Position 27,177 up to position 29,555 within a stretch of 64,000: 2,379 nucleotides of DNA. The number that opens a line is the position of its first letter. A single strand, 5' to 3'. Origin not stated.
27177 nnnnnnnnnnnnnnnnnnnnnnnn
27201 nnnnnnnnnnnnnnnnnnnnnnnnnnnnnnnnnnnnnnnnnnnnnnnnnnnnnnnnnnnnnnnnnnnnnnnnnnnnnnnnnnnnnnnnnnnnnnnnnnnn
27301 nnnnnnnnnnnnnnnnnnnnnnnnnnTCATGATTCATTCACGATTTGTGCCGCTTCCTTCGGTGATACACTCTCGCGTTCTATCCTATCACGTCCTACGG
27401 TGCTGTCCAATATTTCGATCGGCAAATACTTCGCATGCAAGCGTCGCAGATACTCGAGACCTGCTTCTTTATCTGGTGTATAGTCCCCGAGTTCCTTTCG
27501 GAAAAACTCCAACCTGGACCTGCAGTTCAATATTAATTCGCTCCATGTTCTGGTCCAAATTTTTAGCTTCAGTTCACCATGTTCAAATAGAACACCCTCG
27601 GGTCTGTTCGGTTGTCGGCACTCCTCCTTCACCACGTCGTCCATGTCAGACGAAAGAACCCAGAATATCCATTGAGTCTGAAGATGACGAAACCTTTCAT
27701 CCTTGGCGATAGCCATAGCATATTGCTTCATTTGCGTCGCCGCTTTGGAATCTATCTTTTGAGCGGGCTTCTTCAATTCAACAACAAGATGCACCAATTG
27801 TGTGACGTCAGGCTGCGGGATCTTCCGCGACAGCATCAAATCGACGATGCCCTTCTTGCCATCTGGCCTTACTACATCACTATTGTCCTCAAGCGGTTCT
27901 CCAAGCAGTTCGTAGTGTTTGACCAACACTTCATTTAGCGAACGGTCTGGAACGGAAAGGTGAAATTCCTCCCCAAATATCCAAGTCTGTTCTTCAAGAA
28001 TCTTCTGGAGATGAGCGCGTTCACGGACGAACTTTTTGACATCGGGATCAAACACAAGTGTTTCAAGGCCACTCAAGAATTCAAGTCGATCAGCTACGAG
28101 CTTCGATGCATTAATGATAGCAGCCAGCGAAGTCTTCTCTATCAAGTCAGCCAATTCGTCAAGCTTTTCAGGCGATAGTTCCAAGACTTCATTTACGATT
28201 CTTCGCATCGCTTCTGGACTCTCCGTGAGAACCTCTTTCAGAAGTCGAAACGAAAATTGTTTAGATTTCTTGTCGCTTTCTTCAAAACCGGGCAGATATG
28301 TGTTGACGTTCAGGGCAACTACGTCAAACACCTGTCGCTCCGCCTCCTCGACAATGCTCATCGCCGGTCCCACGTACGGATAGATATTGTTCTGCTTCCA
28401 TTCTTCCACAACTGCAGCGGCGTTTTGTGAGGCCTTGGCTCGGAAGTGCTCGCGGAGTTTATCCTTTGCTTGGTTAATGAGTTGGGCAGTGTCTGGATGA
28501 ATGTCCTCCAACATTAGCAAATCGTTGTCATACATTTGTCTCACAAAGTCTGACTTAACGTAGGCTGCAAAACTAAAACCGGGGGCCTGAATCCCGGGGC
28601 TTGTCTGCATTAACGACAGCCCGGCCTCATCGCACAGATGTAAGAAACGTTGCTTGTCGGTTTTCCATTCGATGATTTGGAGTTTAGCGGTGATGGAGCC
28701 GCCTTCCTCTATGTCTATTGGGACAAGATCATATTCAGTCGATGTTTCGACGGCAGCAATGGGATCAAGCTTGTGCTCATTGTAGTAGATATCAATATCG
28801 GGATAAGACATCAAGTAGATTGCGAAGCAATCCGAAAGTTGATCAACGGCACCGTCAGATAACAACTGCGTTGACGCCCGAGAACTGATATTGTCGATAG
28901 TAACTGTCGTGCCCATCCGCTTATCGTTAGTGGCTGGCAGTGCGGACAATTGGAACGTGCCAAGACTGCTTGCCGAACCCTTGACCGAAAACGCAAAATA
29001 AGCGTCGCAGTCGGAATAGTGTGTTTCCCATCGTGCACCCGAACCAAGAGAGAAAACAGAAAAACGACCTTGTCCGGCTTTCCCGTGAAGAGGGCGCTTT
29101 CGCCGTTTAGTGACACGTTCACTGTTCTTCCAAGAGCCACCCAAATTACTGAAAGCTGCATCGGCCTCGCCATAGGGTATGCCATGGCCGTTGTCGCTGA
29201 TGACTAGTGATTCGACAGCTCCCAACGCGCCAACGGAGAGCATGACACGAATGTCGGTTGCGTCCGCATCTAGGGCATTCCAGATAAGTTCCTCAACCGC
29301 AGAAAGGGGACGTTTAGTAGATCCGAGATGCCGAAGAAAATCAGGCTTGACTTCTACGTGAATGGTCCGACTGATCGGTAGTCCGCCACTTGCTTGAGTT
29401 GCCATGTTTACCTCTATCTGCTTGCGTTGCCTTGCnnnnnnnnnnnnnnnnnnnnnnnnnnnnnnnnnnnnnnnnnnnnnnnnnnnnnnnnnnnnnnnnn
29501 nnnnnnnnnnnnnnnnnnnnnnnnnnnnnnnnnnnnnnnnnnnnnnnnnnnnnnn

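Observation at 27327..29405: Low-GC single-gene insertion encoding a GHKL ATPase fused to a PD-(D/E)xK-like motif: candidate stand-alone defence protein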

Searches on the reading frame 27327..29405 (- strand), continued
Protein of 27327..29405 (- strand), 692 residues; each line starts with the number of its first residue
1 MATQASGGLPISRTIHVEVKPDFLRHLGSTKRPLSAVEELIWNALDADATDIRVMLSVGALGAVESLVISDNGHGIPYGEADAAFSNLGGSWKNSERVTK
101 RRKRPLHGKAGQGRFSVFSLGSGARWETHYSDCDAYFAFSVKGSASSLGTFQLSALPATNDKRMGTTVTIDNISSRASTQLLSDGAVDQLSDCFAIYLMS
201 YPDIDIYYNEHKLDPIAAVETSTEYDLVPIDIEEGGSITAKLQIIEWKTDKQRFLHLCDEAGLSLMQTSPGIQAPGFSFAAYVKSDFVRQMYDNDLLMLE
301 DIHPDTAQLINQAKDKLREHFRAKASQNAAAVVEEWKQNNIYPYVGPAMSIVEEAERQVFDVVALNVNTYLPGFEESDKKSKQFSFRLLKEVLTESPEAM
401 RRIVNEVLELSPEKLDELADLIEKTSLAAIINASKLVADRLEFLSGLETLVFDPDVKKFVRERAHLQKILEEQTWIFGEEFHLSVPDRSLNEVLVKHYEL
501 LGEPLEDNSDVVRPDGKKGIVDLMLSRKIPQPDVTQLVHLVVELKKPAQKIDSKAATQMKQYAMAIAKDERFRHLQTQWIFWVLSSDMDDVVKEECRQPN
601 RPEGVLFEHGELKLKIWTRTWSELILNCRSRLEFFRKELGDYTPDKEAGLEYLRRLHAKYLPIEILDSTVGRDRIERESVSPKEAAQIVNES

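Call 57: find_related_loci(query=A1, collection=genome_contigs, flank=8000)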
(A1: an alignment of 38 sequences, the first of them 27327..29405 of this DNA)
Query A1 (692 aa) in genome_contigs; peptide patterns used: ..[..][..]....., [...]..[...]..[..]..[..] (x = any residue, [..] = any of these).
599 stretches matched a pattern (row limit reached: there are more); 472 encode a relative of the query (tblastn E <= 1e-3); the best 80 are kept; 80 distinct loci.
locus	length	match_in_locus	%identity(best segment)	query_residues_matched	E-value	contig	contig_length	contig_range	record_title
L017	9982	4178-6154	48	2-662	0e+0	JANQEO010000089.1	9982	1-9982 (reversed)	MAG: Candidatus Binatia bacterium isolate PL23a_bin.3 k99_1096197, whole genome shotgun sequence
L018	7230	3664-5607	49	13-665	0e+0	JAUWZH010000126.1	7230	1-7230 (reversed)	MAG: Candidatus Brocadiaceae bacterium isolate CSMAG_2731 CSMAG_2731_k141_374972_length_7230_cov_6.0000, whole genome sh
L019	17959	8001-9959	48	13-666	0e+0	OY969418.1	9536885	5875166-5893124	MAG: uncultured Acidobacteriota bacterium isolate MFD09212.bin.c.1 genome assembly, chromosome: 1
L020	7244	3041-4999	48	15-666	0e+0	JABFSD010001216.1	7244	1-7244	MAG: Acidobacteria bacterium isolate S-RSF-IL-17 seq_3700, whole genome shotgun sequence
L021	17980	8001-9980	45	13-674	0e+0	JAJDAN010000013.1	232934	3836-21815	MAG: Deltaproteobacteria bacterium isolate OFTM107 OFTM107_12, whole genome shotgun sequence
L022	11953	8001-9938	48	13-662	0e+0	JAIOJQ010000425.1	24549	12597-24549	MAG: Thermoanaerobaculia bacterium isolate MAG_60 contig_301370, whole genome shotgun sequence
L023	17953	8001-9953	47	11-662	0e+0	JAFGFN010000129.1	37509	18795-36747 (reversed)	MAG: Candidatus Sumerlaeota bacterium isolate Zod_Metabat.1318 k87_8379860, whole genome shotgun sequence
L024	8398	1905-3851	47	14-662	0e+0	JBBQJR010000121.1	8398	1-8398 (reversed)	MAG: Chthoniobacterales bacterium isolate Co_metawrap_683 Cmw_683_k141_25940226_length_8398_cov_7.6874, whole genome sho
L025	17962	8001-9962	45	13-662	0e+0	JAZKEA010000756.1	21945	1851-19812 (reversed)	MAG: Armatimonadota bacterium isolate DC_HB_02_SPN181219-bin009 DCHB02SPN_B009_0_000000000756, whole genome shotgun sequ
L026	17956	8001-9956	45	15-668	0e+0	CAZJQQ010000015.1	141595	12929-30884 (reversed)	MAG TPA_asm: uncultured Clostridia bacterium isolate SRP119689_co1_191 genome assembly, contig: NODE_83_length_141595_co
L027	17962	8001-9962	48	11-667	0e+0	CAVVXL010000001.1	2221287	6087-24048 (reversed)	MAG: uncultured Acidobacteriota bacterium isolate MFD04580.bin.1.42 genome assembly, contig: contig_14298, whole genome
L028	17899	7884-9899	46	7-681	0e+0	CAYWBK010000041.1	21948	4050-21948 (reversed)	MAG TPA_asm: uncultured Armatimonadia bacterium isolate binchicken_co3_96 genome assembly, contig: NODE_7536_length_2194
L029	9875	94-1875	49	72-666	0e+0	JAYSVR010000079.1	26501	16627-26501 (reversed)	MAG: Acidobacteriota bacterium isolate GFS_12827 GFS_12827_78, whole genome shotgun sequence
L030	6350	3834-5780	45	15-665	0e+0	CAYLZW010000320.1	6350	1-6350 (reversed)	MAG TPA_asm: uncultured Myxococcales bacterium isolate SRP263527_co1_29 genome assembly, contig: NODE_11027_length_6350_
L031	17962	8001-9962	46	8-661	0e+0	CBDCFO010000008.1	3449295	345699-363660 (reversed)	MAG: Bryobacterales bacterium isolate 36edf40f-bfcd-40a8-9d79-f36e49b9d440 genome assembly, contig: contig_8, whole geno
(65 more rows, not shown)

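Call 61: list_cluster_members(proteins=[P0001, P0002])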
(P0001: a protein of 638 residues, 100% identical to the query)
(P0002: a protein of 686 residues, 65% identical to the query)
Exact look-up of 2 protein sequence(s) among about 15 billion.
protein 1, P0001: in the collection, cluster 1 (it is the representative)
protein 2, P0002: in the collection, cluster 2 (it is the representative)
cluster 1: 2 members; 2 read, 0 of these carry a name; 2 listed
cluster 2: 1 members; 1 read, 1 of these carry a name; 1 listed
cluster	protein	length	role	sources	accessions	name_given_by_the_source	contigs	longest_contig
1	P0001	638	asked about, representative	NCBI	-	-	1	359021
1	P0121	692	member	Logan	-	-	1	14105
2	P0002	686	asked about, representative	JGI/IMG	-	hypothetical protein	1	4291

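Call 68: find_encoding_contigs(protein=P0002, flank=5000, max_places=2)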
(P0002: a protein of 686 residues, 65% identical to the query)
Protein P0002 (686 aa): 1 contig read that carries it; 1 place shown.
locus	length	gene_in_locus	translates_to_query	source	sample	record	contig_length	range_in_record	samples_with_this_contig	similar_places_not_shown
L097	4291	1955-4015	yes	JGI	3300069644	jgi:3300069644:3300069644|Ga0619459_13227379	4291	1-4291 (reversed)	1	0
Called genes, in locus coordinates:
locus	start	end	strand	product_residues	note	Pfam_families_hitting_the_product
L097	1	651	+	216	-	?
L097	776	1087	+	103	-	PF08986:DUF1889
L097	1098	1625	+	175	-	PF13424:TPR_12 (faint), PF00515:TPR_1 (faint), PF13181:TPR_8 (faint), PF13428:TPR_14 (faint), PF13432:TPR_16, PF14559:TPR_19 (weak), PF07719:TPR_2 (weak), PF13432:TPR_16 (weak), +3 more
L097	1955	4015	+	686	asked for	PF13589:HATPase_c_3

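Call 69: find_encoding_contigs(protein=P0121, flank=10000, max_places=2)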
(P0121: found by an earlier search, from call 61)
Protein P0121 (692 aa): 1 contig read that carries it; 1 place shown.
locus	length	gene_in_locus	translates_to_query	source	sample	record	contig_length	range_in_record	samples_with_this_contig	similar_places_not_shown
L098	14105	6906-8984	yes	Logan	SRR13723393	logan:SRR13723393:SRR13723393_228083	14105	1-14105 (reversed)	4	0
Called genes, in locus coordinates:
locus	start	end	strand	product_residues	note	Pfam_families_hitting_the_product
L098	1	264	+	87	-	?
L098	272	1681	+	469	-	PF18962:Por_Secre_tail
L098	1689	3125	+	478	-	PF18962:Por_Secre_tail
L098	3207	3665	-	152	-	PF00011:HSP20, PF17886:ArsA_HSP20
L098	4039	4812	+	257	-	-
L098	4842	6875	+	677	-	PF26549:Tricorn_N, PF00930:DPPIV_N (weak), PF26550:Tricorn_2nd, PF26549:Tricorn_N (weak), PF05448:AXE1, PF02129:Peptidase_S15, PF20434:BD-FAE, PF00326:Peptidase_S9, +2 more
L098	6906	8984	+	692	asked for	PF13589:HATPase_c_3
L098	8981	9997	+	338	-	PF00248:Aldo_ket_red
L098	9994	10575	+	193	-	PF03352:Adenine_glyco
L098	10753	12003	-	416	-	PF00817:IMS, PF11798:IMS_HHH (faint), PF11799:IMS_C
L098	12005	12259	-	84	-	-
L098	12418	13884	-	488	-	PF18962:Por_Secre_tail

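Call 93: search_protein_families(library=pfam, alignment_id=A5, max_evalue=0.00001)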
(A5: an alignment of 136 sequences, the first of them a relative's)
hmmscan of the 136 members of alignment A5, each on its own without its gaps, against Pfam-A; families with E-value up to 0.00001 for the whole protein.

A. member 1, L003:6801-10001:+ (1067 aa): 6 families
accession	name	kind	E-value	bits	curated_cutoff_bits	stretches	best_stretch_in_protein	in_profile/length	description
PF11867.13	T1RH-like_C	-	8.5e-127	423.5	26.8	1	725-1062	3-327/329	Type I restriction enzyme HindI endonuclease subunit-like, C-terminal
PF18766.7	SWI2_SNF2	-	8.6e-79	264.7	26.7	1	270-538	1-219/221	SWI2/SNF2 ATPase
PF04313.20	HSDR_N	-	4.9e-50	170.6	25.1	1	4-211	2-197/198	Type I restriction enzyme R protein N terminus (HSDR_N)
PF22679.2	T1R_D3-like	-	4.2e-22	79.7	27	1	641-707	88-156/158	Type I restriction enzyme subunit R domain 3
PF04851.21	ResIII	-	2.8e-18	66.8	22.5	1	311-472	21-163/164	Type III restriction enzyme, res subunit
PF00270.35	DEAD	-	5.5e-06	26.6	26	0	322-472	23-161/167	DEAD/DEAH box helicase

B. families by the number of members that match (of 136 scanned): 114 families (the first 25 are shown)
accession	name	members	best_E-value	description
PF04851.21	ResIII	5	1.1e-37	Type III restriction enzyme, res subunit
PF00270.35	DEAD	5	9.2e-11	DEAD/DEAH box helicase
PF18766.7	SWI2_SNF2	4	1e-79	SWI2/SNF2 ATPase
PF04313.20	HSDR_N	4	4.9e-50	Type I restriction enzyme R protein N terminus (HSDR_N)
PF00589.27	Phage_integrase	4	5.6e-35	Phage integrase family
PF01420.25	Methylase_S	4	2.1e-31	Type I restriction modification DNA specificity domain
PF11867.13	T1RH-like_C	3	6.4e-127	Type I restriction enzyme HindI endonuclease subunit-like, C-terminal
PF18818.7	MPTase-PolyVal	3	2.2e-38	Zincin-like metallopeptidase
PF08401.16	ArdcN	3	5.4e-33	N-terminal domain of anti-restriction factor ArdC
PF22679.2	T1R_D3-like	3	4.2e-22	Type I restriction enzyme subunit R domain 3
PF01381.28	HTH_3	3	3.9e-08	Helix-turn-helix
PF13561.12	adh_short_C2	2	9e-77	Enoyl-(Acyl carrier protein) reductase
PF00106.31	adh_short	2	6.9e-63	short chain dehydrogenase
PF13495.12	Phage_int_SAM_4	2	1.3e-29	Phage integrase, N-terminal SAM-like domain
PF01734.28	Patatin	2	1.9e-28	Patatin-like phospholipase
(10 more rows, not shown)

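Call 94: search_protein_families(library=padloc, alignment_id=A5, max_evalue=1e-10)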
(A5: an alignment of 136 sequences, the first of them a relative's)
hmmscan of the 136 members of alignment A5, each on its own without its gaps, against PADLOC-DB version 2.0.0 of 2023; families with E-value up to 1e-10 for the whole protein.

A. member 1, L003:6801-10001:+ (1067 aa): 7 families
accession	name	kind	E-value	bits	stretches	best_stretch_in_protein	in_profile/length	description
PDLC03040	REase_I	-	0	1140.3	1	4-1064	5-1024/1029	Type I restriction enzyme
PDLC03044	REase_I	-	7e-69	230.9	3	314-587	270-541/1034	Type I restriction enzyme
PDLC03041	REase_I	-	1.8e-62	209.7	1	309-730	332-754/1099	Type I restriction enzyme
PDLC03048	REase_I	-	9.7e-54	180.8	2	47-514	34-457/976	Type I restriction enzyme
PDLC03046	REase_I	-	7.8e-24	81.7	1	644-733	665-757/1025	Type I restriction enzyme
PDLC03045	REase_I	-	9.8e-21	71.4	0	644-707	619-683/995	Type I restriction enzyme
PDLC04934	PDC-S15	-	1.8e-11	41.8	1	947-1058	298-408/416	-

B. families by the number of members that match (of 136 scanned): 371 families (the first 25 are shown)
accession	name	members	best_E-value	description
PDLC03019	MTase_I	4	5e-180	Type I methyltransferase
PDLC03091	Specificity_I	4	8.4e-104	Type I specificity subunit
PDLC03169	Specificity_I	4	1.9e-80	Type I specificity subunit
PDLC03109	Specificity_I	4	6.4e-79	Type I specificity subunit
PDLC03189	Specificity_I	4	7.1e-77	Type I specificity subunit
PDLC03162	Specificity_I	4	1.7e-76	Type I specificity subunit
PDLC03108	Specificity_I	4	5.3e-67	Type I specificity subunit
PDLC03127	Specificity_I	4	3.3e-66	Type I specificity subunit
PDLC03107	Specificity_I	4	6.3e-63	Type I specificity subunit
PDLC03079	Specificity_I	4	2.9e-62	Type I specificity subunit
PDLC03098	Specificity_I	4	1.1e-58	Type I specificity subunit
PDLC03096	Specificity_I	4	9.8e-58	Type I specificity subunit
PDLC03179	Specificity_I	4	3.1e-55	Type I specificity subunit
PDLC03178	Specificity_I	4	9.5e-54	Type I specificity subunit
PDLC03087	Specificity_I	4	1.7e-51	Type I specificity subunit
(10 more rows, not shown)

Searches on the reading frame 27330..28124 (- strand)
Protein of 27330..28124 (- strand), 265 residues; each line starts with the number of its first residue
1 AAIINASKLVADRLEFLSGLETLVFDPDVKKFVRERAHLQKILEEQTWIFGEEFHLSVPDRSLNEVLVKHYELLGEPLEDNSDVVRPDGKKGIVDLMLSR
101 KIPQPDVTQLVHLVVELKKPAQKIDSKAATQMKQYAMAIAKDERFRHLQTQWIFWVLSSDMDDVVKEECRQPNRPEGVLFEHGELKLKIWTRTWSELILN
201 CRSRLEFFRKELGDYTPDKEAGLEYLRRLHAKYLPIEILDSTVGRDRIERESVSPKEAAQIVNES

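Call 62: predict_structure(alignment_id=A3)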
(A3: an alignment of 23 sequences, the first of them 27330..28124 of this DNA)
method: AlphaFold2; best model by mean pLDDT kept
length: 265 residues; sequences in the alignment: 23
mean_pLDDT: 87.4   pTM: 0.82
mean pLDDT of the five models: 87.4, 84.4, 84.3, 83.3, 83.0
residues with pLDDT >= 90: 188; 70-90: 46; 50-70: 9; < 50: 22
segments of 3 or more residues with pLDDT < 50: 243-254, 256-265
pLDDT, mean of each block of 10 residues (from residue 1): 86 97 95 93 95 87 91 89 90 91 71 94 95 93 84 96 96 94 94 96 94 94 96 93 45 45 42
secondary structure, 60 per line:
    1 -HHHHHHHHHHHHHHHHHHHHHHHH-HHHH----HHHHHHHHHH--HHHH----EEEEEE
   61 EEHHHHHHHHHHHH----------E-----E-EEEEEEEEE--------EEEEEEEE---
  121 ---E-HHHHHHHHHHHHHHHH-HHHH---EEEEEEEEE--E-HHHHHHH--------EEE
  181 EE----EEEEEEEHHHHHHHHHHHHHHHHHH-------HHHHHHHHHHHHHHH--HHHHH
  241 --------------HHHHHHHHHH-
elements in order: H2-25 H27-30 H35-44 H47-50 E55-62 H63-74 E93-101 E110-117 H126-141 H143-146 E150-158 H163-169 E178-182 E187-193 H194-211 H219-233 H236-240 H255-264

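Call 65: fold_search(model_id=the predicted structure, library=pdb)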
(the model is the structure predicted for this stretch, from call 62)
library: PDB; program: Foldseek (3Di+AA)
matches with E <= 10: 431; with E <= 0.001: 2
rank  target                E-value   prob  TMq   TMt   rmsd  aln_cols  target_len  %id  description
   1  4f0q_D                3.9e-04  0.99  0.27  0.18  14.1       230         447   12  MspJI Restriction Endonuclease - P21 Form (released 2012-08-08)
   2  4f0p_A                9.4e-04  0.99  0.27  0.18  15.4       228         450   13  MspJI Restriction Endonuclease - P31 Form (released 2012-08-08)
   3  4f0p_B                2.0e-03  0.98  0.25  0.16  15.0       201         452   10  MspJI Restriction Endonuclease - P31 Form (released 2012-08-08)
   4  4oc8_A                6.0e-03  0.90  0.28  0.20  10.6       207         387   12  DNA modification-dependent restriction endonuclease AspBHI (released 2014-03-19)
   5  5gkj_B                2.1e-02  0.89  0.23  0.26   7.4       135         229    9  Structure of EndoMS in apo form (released 2016-11-02)
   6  4f0p_C                3.0e-02  0.66  0.31  0.21  10.4       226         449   10  MspJI Restriction Endonuclease - P31 Form (released 2012-08-08)
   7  8ps4_A                3.5e-02  0.84  0.38  0.27   7.8       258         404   10  Escherichia coli SduA complex (released 2025-01-22)
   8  9nl2_A                4.5e-02  0.44  0.23  0.08  11.6       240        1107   10  Structure of R2 retrotransposon protein from Platysternon megacephalum initiating target-primed reverse transcription (released 2025-06-18)
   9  6hz4_N                4.5e-02  0.41  0.25  0.36   9.2       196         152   11  Structure of McrBC without DNA binding domains (one half of the full complex) (released 2019-07-24)
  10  1y88                  6.8e-02  0.75  0.32  0.42  10.5       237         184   14  Crystal Structure of Protein of Unknown Function AF1548 (released 2004-12-21)
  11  8ps5_A                6.8e-02  0.33  0.25  0.17  10.6       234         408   10  Escherichia coli SduA complex bound to DNA (released 2025-01-22)
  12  6hz4_M                8.2e-02  0.33  0.22  0.19   9.3       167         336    8  Structure of McrBC without DNA binding domains (one half of the full complex) (released 2019-07-24)
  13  8vx9_A                1.2e-01  0.16  0.23  0.24  13.5       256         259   11  Structure of HamAB apo complex from the Escherichia coli Hachiman defense system (released 2024-03-13)
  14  9wuf                  1.5e-01  0.20  0.17  0.05  15.8       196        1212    8  Cryo-EM structure of Upx (released 2026-02-11)
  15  6bzf_C                1.5e-01  0.11  0.15  0.18  20.7       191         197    9  Structure of S. cerevisiae Zip2:Spo16 complex, C2 form (released 2018-02-14)
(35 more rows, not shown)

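Call 101: search_protein_representatives(alignment_id=A3)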
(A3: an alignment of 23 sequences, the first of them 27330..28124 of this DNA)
Query: 23 sequences, 247 profile positions. Proteins with E-value up to 0.001 (for the whole library): 1697; up to 1e-10: 1224; up to 1e-30: 560. The best 150 are listed.
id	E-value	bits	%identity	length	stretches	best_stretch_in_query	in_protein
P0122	2.0e-107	374.8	-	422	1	1-241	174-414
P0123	3.0e-106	370.9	-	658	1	1-239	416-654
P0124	2.0e-103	361.7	-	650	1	2-240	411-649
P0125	3.8e-103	360.8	-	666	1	1-243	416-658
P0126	2.1e-101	355.1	-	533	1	2-242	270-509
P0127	4.0e-101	354.2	-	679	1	2-240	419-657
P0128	8.5e-100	349.8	-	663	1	2-238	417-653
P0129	4.4e-99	347.5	-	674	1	1-241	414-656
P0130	8.3e-99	346.6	-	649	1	2-236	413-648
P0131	9.0e-99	346.5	-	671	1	1-240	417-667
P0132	5.5e-98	343.9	-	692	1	2-240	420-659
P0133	8.1e-98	343.3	-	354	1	2-241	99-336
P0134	1.4e-96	339.3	-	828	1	1-238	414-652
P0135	1.5e-96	339.2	-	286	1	1-241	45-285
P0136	1.0e-95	336.4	-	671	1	1-240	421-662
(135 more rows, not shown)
